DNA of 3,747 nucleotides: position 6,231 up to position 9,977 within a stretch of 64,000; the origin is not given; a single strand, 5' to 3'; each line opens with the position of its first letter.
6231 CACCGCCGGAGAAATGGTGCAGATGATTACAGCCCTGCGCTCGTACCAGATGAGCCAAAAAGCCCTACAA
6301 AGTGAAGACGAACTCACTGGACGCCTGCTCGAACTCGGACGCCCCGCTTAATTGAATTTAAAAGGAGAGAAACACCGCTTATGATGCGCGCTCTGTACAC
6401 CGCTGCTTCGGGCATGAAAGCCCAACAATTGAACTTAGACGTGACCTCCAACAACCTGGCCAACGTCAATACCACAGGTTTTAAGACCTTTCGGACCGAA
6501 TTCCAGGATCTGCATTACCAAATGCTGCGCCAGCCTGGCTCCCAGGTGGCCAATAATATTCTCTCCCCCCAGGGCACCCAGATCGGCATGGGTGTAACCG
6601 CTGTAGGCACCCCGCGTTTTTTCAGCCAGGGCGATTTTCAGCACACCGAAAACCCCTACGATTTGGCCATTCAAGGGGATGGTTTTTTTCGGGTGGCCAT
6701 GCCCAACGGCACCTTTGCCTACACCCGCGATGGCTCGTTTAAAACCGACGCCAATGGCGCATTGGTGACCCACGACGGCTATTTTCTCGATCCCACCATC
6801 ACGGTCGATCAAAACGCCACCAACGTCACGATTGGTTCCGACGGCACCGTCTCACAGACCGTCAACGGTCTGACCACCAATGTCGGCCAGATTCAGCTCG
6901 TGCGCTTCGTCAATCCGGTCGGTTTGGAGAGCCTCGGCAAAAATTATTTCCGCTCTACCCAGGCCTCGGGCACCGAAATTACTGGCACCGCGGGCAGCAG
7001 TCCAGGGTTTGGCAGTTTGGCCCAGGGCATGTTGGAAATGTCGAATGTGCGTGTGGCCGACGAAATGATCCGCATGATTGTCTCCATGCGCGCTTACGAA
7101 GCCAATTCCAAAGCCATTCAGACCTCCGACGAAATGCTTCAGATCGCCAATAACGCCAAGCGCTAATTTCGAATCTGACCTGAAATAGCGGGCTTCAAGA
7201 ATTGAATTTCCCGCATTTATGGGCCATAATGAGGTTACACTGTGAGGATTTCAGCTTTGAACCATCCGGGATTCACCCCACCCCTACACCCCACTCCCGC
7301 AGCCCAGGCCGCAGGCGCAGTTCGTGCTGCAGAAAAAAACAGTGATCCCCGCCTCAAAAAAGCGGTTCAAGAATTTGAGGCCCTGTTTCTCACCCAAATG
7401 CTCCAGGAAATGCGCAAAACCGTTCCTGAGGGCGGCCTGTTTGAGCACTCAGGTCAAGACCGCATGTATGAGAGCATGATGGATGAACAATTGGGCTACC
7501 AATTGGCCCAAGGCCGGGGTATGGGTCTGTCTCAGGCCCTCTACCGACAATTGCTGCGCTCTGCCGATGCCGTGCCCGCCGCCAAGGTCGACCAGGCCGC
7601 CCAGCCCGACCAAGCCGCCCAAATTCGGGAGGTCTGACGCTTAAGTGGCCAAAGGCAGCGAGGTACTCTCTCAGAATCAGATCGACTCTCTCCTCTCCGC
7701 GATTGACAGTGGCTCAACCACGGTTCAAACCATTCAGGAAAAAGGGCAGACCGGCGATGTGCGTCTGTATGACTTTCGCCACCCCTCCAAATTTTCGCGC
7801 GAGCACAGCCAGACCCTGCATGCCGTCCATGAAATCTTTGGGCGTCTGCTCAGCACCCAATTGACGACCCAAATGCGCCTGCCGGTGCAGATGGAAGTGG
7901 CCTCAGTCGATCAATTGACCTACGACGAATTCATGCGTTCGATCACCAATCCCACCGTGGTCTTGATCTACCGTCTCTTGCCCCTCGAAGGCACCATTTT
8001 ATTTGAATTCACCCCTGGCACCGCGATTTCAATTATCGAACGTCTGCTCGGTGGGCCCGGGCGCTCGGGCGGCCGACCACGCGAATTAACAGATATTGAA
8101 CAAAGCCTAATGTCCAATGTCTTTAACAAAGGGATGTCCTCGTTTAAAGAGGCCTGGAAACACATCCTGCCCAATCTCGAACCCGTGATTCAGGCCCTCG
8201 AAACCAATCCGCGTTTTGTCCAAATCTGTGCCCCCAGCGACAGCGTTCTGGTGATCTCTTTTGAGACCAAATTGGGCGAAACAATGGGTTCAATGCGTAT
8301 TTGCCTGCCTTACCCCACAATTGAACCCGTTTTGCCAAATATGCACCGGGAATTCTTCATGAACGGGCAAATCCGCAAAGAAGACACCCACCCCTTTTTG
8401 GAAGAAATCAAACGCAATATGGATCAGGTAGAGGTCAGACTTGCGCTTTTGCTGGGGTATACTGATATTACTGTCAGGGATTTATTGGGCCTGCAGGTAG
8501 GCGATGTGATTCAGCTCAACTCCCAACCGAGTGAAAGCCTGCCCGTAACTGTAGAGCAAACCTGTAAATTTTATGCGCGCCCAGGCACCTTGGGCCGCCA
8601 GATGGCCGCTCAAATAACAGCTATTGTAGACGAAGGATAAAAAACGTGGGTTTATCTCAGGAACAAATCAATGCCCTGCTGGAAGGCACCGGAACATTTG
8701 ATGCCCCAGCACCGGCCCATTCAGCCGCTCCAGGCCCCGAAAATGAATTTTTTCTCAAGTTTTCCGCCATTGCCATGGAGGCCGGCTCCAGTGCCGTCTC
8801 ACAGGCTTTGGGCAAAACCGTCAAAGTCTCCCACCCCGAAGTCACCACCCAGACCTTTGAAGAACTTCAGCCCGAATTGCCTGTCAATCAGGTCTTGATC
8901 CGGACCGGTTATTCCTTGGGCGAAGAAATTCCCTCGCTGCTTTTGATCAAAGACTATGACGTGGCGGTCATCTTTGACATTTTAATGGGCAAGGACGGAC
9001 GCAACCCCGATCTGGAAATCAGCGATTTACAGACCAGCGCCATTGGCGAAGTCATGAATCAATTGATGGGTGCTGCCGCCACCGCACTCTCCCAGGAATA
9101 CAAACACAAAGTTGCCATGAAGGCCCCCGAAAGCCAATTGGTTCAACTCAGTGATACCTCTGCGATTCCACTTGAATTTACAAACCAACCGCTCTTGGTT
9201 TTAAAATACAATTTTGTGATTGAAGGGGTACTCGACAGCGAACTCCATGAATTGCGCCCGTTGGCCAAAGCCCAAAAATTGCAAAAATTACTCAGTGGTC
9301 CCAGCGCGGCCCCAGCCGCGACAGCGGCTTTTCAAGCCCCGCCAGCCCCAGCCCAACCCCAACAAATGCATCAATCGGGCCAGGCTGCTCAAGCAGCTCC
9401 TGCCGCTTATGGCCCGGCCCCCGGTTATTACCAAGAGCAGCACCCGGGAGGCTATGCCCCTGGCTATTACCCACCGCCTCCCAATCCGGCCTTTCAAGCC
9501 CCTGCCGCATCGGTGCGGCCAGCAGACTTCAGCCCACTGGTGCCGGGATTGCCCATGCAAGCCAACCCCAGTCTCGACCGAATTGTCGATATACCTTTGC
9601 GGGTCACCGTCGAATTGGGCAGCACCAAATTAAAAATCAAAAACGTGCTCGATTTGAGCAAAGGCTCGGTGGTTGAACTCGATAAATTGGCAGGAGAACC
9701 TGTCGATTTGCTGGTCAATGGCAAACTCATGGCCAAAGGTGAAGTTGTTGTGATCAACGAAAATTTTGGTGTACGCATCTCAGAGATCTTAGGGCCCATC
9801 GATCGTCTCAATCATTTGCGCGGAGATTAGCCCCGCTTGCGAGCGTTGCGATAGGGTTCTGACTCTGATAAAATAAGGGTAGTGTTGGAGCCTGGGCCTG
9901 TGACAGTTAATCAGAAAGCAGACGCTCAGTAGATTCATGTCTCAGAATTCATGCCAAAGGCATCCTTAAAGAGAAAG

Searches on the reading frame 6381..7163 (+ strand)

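Call 52: search_protein_families(library=pfam, proteins=[window:6381-7163:+], max_evalue=1e-8)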
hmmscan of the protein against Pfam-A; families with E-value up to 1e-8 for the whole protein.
window:6381-7163:+ (261 aa): 3 families
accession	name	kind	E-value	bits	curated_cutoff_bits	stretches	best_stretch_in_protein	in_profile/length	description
PF22692.1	LlgE_F_G_D1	-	1.6e-27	95.8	27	1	96-158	1-63/64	Flagellar hook protein FlgE/F/G D1 domain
PF06429.18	Flg_bbr_C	-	6.5e-19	67.6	23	1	214-258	1-45/46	Flagellar basal body rod FlgEFG protein C-terminal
PF00460.25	Flg_bb_rod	-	1.2e-13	51.2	20.7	1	5-35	1-31/31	Flagella basal body rod protein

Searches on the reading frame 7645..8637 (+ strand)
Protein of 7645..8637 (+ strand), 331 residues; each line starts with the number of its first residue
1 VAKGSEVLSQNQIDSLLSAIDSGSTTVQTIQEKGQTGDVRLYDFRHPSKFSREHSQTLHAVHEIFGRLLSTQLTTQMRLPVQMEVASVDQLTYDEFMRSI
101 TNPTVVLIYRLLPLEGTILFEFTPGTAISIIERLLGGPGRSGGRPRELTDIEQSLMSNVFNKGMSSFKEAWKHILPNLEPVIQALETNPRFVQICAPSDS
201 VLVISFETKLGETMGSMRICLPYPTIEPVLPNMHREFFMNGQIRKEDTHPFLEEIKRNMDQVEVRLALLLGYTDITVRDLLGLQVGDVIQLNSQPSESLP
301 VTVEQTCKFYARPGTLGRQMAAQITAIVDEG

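Call 52: search_protein_families(library=pfam, proteins=[window:7645-8637:+], max_evalue=1e-8)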
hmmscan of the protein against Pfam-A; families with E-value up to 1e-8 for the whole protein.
window:7645-8637:+ (331 aa): 2 families
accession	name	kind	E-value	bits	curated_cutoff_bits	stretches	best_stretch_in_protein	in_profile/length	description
PF02154.20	FliM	-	1.2e-55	188.9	27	1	42-232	1-191/192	Flagellar motor switch protein FliM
PF01052.25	FliMN_C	-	2.5e-19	69.4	23.8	1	259-328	3-72/73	Type III flagellar switch regulator (C-ring) FliN C-term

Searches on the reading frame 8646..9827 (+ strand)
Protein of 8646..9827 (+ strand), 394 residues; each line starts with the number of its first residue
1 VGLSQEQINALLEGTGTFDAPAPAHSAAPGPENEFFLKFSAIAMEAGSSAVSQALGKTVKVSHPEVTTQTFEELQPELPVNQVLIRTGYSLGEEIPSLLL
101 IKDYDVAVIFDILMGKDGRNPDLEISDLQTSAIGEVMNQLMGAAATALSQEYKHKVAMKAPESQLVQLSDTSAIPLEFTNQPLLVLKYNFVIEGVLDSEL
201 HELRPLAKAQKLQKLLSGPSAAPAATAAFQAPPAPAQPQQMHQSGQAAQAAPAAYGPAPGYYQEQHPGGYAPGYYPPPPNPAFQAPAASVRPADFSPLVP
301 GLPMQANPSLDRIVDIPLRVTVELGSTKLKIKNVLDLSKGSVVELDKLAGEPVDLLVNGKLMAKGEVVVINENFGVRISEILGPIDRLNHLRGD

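Call 52: search_protein_families(library=pfam, proteins=[window:8646-9827:+], max_evalue=1e-8)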
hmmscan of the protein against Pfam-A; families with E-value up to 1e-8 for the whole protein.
window:8646-9827:+ (394 aa): 1 family
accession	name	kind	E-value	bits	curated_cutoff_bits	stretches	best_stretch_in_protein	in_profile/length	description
PF01052.25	FliMN_C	-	1.8e-24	85.9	23.8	1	312-382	2-72/73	Type III flagellar switch regulator (C-ring) FliN C-term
